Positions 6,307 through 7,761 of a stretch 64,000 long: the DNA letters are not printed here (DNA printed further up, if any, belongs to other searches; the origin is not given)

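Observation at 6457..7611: Circularly permuted DNA C5-methyltransferase (motifs IV-VI-VIII-IX-X then I-II-III)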

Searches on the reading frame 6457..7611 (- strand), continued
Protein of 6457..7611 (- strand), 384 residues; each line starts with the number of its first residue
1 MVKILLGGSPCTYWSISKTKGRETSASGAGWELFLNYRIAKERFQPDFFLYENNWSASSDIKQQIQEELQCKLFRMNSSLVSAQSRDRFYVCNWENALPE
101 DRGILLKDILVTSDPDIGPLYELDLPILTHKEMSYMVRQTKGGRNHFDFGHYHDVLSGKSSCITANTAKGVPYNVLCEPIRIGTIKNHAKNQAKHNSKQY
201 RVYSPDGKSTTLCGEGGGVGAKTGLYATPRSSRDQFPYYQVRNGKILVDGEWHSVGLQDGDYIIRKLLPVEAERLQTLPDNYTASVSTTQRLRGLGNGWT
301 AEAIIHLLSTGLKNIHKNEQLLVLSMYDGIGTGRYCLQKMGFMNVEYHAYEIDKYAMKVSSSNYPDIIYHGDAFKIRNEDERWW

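Call 34: find_related_loci(query=A1, collection=genome_contigs, flank=3000)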
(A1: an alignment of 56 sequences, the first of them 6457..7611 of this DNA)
Query A1 (384 aa) in genome_contigs; peptide patterns used: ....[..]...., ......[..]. (x = any residue, [..] = any of these).
182 stretches matched a pattern; 143 encode a relative of the query (tblastn E <= 1e-3); the best 80 are kept; 80 distinct loci.
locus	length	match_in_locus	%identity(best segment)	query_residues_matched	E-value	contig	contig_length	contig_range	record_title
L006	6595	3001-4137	54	3-380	1e-128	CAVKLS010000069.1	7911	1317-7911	bacterium isolate H07689-L1_cleanbin_000035 genome assembly, contig: Spades_H07689-L1_contig_4671, whole genome shotgun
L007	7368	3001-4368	47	1-380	5e-124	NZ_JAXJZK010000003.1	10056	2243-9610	MAG: Gemmiger sp. isolate DOME_MAG_8357 8357_D0103_k141_6604, whole genome shotgun sequence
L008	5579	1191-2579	46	2-379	1e-123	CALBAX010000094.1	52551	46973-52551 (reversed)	MAG TPA_asm: uncultured Desulfovibrio sp. isolate SRR8114105_bin.76_CONCOCT_v1.1_MAG genome assembly, contig: ERZ1740106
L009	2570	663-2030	47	1-380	6e-130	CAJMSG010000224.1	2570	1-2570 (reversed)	TPA_asm: uncultured bacterium isolate SRR5558298-bin.36 genome assembly, contig: NODE_22831_length_2570_cov_15.662655, w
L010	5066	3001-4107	52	1-380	9e-123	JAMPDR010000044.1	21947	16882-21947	MAG: Ruminococcus sp. isolate NALB_7823_32 Scaffold_#44__SCF_044___21979_bp, whole genome shotgun sequence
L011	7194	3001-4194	49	1-384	3e-121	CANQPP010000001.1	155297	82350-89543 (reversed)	MAG: uncultured Clostridia bacterium isolate Lapin-012__bin55 genome assembly, contig: Lapin-012__NODE_131_length_155297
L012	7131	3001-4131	53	1-383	9e-120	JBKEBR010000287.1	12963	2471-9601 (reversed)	MAG: Oscillospiraceae bacterium isolate VLC_067 c_000002328830, whole genome shotgun sequence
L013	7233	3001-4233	49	1-377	5e-117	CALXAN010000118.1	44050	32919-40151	MAG: uncultured Clostridia bacterium isolate E0_RP0__bin41 genome assembly, contig: E0_RP0__k127_2336770, whole genome s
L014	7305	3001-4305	47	1-380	4e-117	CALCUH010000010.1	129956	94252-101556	MAG TPA_asm: uncultured Bacteroidales bacterium isolate SRR6425797_bin.114_CONCOCT_v1.1_MAG genome assembly, contig: ERZ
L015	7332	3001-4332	45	2-380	4e-115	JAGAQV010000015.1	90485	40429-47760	MAG: Clostridia bacterium isolate RGIG8690 Water_deer_Colon-2__c180591, whole genome shotgun sequence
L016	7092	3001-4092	51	1-380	2e-114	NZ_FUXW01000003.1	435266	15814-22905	Butyricicoccus pullicaecorum DSM 23266, whole genome shotgun sequence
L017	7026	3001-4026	49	1-382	2e-112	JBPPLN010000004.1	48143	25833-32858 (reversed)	Acutalibacteraceae bacterium SVS042 scaffold_4, whole genome shotgun sequence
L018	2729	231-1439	47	1-380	4e-116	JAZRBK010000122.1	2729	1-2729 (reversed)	MAG: Candidatus Scatosoma sp. isolate T1900045129_TC20190123.MAGScoT_cleanbin_000010 SGB_4873_k141_3071982, whole genome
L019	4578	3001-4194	48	1-380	4e-110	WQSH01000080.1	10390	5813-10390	MAG: Oscillospiraceae bacterium isolate Co191P1bin82 JGI24694J35173_10004206, whole genome shotgun sequence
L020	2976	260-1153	51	1-379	9e-114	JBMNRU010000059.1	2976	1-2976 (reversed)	MAG: Lachnospiraceae bacterium isolate SBF912SR2HQ0062 scaffold_149621_c1, whole genome shotgun sequence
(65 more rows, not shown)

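Call 43: get_annotated_region(hit=H8, flank=1500)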
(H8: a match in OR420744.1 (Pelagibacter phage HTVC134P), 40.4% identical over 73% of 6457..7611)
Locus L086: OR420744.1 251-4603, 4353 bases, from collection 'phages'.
description: Pelagibacter phage HTVC134P, complete genome.
organism: Pelagibacter phage HTVC134P (NCBI taxid 3072836)
taxonomy: Viruses; Duplodnaviria; Heunggongvirae; Uroviricota; Caudoviricetes; Autographiviridae
host: Candidatus Pelagibacter sp. HTCC7211; source: marine; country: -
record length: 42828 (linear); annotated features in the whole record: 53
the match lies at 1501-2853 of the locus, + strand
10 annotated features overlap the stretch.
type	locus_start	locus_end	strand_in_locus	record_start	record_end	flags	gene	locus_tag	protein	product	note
CDS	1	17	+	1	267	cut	-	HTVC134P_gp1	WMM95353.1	hypothetical protein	-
CDS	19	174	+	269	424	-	-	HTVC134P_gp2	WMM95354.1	hypothetical protein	-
CDS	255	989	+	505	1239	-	-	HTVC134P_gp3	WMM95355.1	hypothetical protein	-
CDS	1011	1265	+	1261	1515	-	-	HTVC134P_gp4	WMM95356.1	hypothetical protein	-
CDS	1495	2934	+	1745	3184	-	-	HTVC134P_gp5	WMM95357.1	DNA methylase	-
CDS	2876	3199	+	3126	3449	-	-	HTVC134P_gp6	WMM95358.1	hypothetical protein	-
CDS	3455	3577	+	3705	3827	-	-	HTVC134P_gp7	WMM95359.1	hypothetical protein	-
CDS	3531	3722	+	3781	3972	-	-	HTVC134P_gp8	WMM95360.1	hypothetical protein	-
CDS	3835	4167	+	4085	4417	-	-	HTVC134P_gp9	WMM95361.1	MarR family transcriptional regulator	-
CDS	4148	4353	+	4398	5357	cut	-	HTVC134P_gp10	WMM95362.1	integrase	-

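Call 44: get_annotated_region(hit=H5, flank=1500)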
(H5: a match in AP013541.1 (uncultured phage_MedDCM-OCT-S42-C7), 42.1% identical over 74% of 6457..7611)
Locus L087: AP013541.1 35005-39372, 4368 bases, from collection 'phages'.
description: Uncultured phage_MedDCM-OCT-S42-C7 DNA, complete genome, group G8, isolate: uvMED-CGR-C97-MedDCM-OCT-S42-C7.
organism: uncultured phage_MedDCM-OCT-S42-C7 (NCBI taxid 2741073)
taxonomy: Viruses; Duplodnaviria; Heunggongvirae; Uroviricota; Caudoviricetes; Autographiviridae; Sieqvirus; Sieqvirus S42C7
host: -; source: metagenomic fosmid library constructed from the 0.2-5um-size plankton collected from the deep chlorophyll ...; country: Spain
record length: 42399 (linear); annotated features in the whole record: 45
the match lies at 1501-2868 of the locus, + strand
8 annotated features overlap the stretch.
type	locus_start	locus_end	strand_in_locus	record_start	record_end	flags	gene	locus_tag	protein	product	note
CDS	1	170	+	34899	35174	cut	-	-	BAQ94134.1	hypothetical protein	-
CDS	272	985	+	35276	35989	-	-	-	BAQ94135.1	Phage protein Gp37/Gp68-like protein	-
CDS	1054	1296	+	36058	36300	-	-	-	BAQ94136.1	hypothetical protein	-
CDS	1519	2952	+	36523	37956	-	-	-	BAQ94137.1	Site-specific DNA methylase (Dcm)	-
CDS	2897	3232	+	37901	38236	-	-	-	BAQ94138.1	hypothetical protein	-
CDS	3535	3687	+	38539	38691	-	-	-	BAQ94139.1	hypothetical protein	-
CDS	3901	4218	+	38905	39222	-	-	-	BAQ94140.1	MarR family transcriptional regulator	-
CDS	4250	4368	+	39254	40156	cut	-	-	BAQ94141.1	tyrosine recombinase XerD (TIGR02225)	-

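Call 45: get_annotated_region(hit=H6, flank=1500)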
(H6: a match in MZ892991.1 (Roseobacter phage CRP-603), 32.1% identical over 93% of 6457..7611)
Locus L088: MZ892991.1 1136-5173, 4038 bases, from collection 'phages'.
description: Roseobacter phage CRP-603, complete genome.
organism: Roseobacter phage CRP-603 (NCBI taxid 2873408)
taxonomy: Viruses; Duplodnaviria; Heunggongvirae; Uroviricota; Caudoviricetes
host: Rhodobacteraceae bacterium FZCC0012; source: seawater; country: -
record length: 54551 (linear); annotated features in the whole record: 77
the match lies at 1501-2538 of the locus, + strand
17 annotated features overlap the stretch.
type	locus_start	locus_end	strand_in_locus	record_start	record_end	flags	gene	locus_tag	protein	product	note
CDS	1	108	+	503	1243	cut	-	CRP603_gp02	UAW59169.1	hypothetical protein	-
CDS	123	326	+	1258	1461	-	-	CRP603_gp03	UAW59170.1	hypothetical protein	-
CDS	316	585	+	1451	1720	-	-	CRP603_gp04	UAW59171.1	hypothetical protein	-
CDS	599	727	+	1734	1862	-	-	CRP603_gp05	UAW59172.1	hypothetical protein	-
CDS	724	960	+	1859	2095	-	-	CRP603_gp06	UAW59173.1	hypothetical protein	-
CDS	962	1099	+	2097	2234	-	-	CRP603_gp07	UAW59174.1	hypothetical protein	-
CDS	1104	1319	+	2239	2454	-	-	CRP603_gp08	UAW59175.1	hypothetical protein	-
CDS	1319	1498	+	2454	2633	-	-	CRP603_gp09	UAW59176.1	hypothetical protein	-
CDS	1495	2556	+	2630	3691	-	-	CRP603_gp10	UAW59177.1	DNA (cytosine-5)-methyltransferase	-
CDS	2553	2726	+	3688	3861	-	-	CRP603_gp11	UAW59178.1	hypothetical protein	-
CDS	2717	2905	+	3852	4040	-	-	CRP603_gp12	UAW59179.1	hypothetical protein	-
CDS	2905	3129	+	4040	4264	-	-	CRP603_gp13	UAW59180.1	hypothetical protein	-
CDS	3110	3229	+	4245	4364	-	-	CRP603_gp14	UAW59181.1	hypothetical protein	-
CDS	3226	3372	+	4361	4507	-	-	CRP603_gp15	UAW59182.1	hypothetical protein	-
CDS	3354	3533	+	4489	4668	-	-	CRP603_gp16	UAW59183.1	hypothetical protein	-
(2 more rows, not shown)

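Call 46: get_annotated_region(hit=H4, flank=1500)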
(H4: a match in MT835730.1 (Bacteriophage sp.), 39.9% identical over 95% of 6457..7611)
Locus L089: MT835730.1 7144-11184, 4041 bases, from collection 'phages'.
description: UNVERIFIED: Bacteriophage sp. clone scaffold_554 genomic sequence.
organism: Bacteriophage sp. (NCBI taxid 38018)
taxonomy: Viruses
host: -; source: human fecal samples; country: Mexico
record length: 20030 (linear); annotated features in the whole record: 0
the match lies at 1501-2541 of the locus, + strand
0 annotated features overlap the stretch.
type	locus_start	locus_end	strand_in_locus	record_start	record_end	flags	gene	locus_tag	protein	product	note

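Call 49: find_homologous_proteins(query=L089:1501-2541:+)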
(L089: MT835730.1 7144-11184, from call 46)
Query L089:1501-2541:+ (347 aa): 8000 proteins with E <= 0.001 among 8000 candidates; the best 120 are listed.
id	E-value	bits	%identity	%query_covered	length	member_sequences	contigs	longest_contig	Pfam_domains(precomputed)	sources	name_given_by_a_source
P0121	6.5e-233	790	97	100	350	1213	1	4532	PF00145.24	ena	-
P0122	2.8e-208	709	87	100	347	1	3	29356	PF00145.24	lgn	-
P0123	4.6e-208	708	87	100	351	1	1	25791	PF00145.24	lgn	-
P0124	1.2e-207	707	86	100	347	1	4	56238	PF00145.24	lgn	-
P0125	7.7e-207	704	86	100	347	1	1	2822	PF00145.24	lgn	-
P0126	9.1e-207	704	86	100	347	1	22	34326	PF00145.24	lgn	-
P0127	1.3e-206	703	86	100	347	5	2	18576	PF00145.24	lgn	-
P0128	1.6e-206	703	86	100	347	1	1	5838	PF00145.24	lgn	-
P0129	3.0e-206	702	85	99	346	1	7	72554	PF00145.24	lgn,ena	-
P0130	6.0e-206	701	86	100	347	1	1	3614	PF00145.24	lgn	-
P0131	1.0e-205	701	85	100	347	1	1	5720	PF00145.24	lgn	-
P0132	3.4e-205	699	86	99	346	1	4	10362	PF00145.24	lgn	-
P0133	8.7e-205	697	85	100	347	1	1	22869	PF00145.24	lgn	-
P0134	9.8e-205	697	85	99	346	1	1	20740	PF00145.24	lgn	-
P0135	1.1e-204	697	85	100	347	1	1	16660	PF00145.24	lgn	-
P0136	2.0e-204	696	87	99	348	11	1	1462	PF00145.24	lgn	-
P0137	2.9e-204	696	85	100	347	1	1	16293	PF00145.24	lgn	-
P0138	3.4e-204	696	85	99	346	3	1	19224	PF00145.24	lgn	-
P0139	2.4e-203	693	83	100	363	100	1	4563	PF00145.24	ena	-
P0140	1.3e-201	687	84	100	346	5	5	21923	PF00145.24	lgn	-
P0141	9.1e-201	684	84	99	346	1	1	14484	PF00145.24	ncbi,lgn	-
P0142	3.5e-198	676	78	73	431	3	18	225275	PF00145.24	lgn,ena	-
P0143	1.2e-197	674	77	73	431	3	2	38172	PF00145.24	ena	-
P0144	2.7e-195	666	83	99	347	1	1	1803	PF00145.24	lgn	-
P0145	4.5e-195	666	72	100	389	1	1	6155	PF00145.24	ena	-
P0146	1.5e-194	664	72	100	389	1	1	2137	PF00145.24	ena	-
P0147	5.0e-194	662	73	100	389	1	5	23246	PF00145.24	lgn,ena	-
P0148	6.7e-194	662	72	100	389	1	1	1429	PF00145.24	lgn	-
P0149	1.4e-193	661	72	100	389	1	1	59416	PF00145.24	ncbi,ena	-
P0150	2.6e-193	660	69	100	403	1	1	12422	PF00145.24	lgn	-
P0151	2.8e-193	660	71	100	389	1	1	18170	PF00145.24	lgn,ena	-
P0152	3.1e-193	659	71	100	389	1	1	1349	PF00145.24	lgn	-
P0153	3.3e-193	659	72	100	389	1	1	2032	PF00145.24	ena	-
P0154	6.2e-193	658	72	100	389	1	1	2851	PF00145.24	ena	-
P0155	7.5e-193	658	73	99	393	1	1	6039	PF00145.24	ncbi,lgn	-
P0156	9.6e-193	658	72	100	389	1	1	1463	PF00145.24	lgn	-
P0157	1.4e-192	657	69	100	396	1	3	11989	PF00145.24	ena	-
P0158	1.5e-192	657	72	100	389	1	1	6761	PF00145.24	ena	-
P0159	2.1e-192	657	72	79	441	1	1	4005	PF00145.24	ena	-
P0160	2.2e-192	657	69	99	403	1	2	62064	PF00145.24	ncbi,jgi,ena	jgi:DNA (cytosine-5-)-methyltransferase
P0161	3.7e-192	656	71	100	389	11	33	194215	PF00145.24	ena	-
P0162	5.2e-192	655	72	100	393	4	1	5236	PF00145.24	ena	-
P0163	5.3e-192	655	72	100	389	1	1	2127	PF00145.24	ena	-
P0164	5.7e-192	655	69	99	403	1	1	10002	PF00145.24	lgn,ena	-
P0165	6.3e-192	655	72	99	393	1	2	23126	PF00145.24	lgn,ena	-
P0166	6.7e-192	655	73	100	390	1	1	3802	PF00145.24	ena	-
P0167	7.5e-192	655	73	99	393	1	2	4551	PF00145.24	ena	-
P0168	7.7e-192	655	72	99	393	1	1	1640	PF00145.24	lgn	-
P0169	9.9e-192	655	71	100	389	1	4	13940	PF00145.24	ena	-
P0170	1.0e-191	654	72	100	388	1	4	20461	PF00145.24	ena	-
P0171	1.1e-191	654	73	100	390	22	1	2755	PF00145.24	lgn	-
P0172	2.1e-191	653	71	99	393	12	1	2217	PF00145.24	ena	-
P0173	5.0e-191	652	71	79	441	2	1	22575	PF00145.24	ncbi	-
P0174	5.7e-191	652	73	99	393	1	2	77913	PF00145.24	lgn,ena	-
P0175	8.5e-191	651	72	99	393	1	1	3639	PF00145.24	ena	-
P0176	1.0e-190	651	73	99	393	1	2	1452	PF00145.24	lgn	-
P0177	1.2e-190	651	59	100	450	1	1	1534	PF00145.24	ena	-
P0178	1.5e-190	651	72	79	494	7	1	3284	PF00145.24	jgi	jgi:DNA (cytosine-5)-methyltransferase 3A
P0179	1.7e-190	650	71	99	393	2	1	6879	PF00145.24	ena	-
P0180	1.1e-189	648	72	99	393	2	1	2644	PF00145.24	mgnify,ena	mgnify:CR=1 FL=1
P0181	1.4e-189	647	72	100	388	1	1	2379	PF00145.24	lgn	-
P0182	4.5e-189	646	72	99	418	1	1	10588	PF00145.24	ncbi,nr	ncbi:MAG: DNA cytosine methyltransferase [Alistipes sp.]|nr:DNA cytosine methyltransferase [Alistipe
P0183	9.1e-189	645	80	99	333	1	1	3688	PF00145.24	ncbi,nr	ncbi:MAG: DNA cytosine methyltransferase [Clostridium sp.]|nr:DNA cytosine methyltransferase [Clostr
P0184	4.8e-188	642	72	100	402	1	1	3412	PF00145.24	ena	-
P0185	1.7e-187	641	77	100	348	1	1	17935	PF00145.24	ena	-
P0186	5.9e-187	639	79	100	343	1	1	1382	PF00145.24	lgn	-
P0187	6.1e-187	639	66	100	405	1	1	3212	PF00145.24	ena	-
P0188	1.1e-186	638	70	100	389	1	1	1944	PF00145.24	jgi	-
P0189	3.0e-186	636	60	100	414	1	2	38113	PF00145.24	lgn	-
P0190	6.2e-186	635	79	100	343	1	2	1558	PF00145.24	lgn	-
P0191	1.1e-185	635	70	100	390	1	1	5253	PF00145.24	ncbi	-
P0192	1.3e-185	634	63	100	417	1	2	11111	PF00145.24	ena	-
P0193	1.5e-185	634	70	100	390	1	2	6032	PF00145.24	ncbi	-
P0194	1.9e-185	634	59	100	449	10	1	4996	PF00145.24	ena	-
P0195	2.5e-185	633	69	100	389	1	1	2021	PF00145.24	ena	-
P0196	4.5e-185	633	71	99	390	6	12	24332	PF00145.24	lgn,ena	-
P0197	4.5e-185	633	70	100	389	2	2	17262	PF00145.24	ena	-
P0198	5.6e-185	632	73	99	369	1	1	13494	PF00145.24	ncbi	-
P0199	9.2e-185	632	60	99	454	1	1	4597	PF00145.24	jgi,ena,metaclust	metaclust:\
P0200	9.4e-185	632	68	100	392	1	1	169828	PF00145.24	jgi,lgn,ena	jgi:DNA (cytosine-5)-methyltransferase 3A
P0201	1.0e-184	631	68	100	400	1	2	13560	PF00145.24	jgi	-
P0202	1.1e-184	631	57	99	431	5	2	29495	PF00145.24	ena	-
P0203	1.1e-184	631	62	99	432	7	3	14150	PF00145.24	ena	-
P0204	1.2e-184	631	69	100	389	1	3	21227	PF00145.24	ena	-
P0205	1.5e-184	631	69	100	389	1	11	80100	PF00145.24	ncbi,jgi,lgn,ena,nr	ncbi:MAG TPA: DNA (cytosine-5-)-methyltransferase [Ruminococcus sp.]|nr:DNA (cytosine-5-)-methyltran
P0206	1.5e-184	631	69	100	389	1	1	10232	PF00145.24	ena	-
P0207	1.6e-184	631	80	100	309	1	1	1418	PF00145.24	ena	-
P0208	1.7e-184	631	71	99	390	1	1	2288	PF00145.24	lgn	-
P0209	2.0e-184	631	70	100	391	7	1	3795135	PF00145.24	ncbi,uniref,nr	ncbi:DNA cytosine methyltransferase [Ruminococcus albus]|uniref:DNA cytosine methyltransferase n=1 T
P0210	2.4e-184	630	63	100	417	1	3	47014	PF00145.24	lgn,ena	-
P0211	3.7e-184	630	68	79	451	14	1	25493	PF00145.24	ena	-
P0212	6.1e-184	629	69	100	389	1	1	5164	PF00145.24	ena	-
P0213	6.5e-184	629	58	96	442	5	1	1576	PF00145.24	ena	-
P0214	8.3e-184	628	69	100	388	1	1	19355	PF00145.24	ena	-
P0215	8.9e-184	628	67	100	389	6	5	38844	PF00145.24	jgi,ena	jgi:DNA (cytosine-5)-methyltransferase 3A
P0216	1.3e-183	628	68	100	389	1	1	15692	PF00145.24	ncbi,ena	-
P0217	1.4e-183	628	68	100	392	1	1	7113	PF00145.24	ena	-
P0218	1.5e-183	628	66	99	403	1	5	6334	PF00145.24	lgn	-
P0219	1.7e-183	627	69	99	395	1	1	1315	PF00145.24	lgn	-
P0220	1.7e-183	627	67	100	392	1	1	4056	PF00145.24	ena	-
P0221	1.8e-183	627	77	99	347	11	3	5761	PF00145.24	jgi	jgi:DNA (cytosine-5)-methyltransferase 3A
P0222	1.9e-183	627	67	100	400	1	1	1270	PF00145.24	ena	-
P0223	1.9e-183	627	68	100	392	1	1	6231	PF00145.24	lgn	-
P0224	2.2e-183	627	69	100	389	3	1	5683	PF00145.24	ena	-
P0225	2.4e-183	627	67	100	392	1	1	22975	PF00145.24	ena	-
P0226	2.5e-183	627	68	100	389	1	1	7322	PF00145.24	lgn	-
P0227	2.7e-183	627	80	99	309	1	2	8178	PF00145.24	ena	-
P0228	2.9e-183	627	67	100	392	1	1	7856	PF00145.24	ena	-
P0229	3.4e-183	626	64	74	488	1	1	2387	PF00145.24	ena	-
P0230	3.4e-183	626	69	99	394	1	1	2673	PF00145.24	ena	-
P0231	3.4e-183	626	69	100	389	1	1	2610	PF00145.24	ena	-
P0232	3.7e-183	626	67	100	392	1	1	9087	PF00145.24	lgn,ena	-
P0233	4.0e-183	626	67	100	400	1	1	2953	PF00145.24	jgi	-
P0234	4.9e-183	626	69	100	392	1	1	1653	PF00145.24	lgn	-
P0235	5.8e-183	626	68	100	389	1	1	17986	PF00145.24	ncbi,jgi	-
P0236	6.9e-183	625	67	100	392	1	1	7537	PF00145.24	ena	-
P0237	7.2e-183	625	68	99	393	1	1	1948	PF00145.24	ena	-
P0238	9.5e-183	625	67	100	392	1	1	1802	PF00145.24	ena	-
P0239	1.0e-182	625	67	100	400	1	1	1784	PF00145.24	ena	-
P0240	1.1e-182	625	69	100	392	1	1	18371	PF00145.24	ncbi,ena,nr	ncbi:MAG: DNA (cytosine-5-)-methyltransferase [Oscillospiraceae bacterium]|nr:DNA (cytosine-5-)-meth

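Call 54: find_related_loci(query=A1, collection=viral_contigs, flank=1000)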
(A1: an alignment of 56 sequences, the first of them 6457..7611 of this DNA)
Query A1 (384 aa) in viral_contigs; peptide patterns used: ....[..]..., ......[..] (x = any residue, [..] = any of these).
458 stretches matched a pattern; 387 encode a relative of the query (tblastn E <= 1e-3); the best 80 are kept; 80 distinct loci.
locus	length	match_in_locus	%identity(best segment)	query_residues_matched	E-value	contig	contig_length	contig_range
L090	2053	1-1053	57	1-380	8e-148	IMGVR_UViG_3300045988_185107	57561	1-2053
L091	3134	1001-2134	59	1-380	6e-138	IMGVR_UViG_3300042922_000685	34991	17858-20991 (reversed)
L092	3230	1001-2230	52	1-380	2e-134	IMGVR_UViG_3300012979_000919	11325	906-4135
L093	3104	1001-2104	55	1-383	7e-133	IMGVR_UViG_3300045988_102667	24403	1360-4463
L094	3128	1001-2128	54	2-382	2e-127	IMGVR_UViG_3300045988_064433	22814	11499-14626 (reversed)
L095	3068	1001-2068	53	2-380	3e-126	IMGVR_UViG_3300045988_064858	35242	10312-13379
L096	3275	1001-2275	49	2-382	8e-127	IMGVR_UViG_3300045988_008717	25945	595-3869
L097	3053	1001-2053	53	3-380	1e-125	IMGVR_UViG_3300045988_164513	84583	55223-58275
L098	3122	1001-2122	54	2-380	3e-125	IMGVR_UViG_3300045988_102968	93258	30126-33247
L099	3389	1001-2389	47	2-379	4e-125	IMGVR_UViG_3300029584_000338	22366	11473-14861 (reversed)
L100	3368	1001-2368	47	1-380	8e-125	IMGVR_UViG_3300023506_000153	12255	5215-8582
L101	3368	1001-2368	47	1-380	1e-124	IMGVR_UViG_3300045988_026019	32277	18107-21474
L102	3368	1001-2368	47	1-380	1e-124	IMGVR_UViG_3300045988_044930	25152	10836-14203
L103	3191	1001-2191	52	2-378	2e-124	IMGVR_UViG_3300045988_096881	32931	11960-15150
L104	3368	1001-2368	47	1-380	8e-125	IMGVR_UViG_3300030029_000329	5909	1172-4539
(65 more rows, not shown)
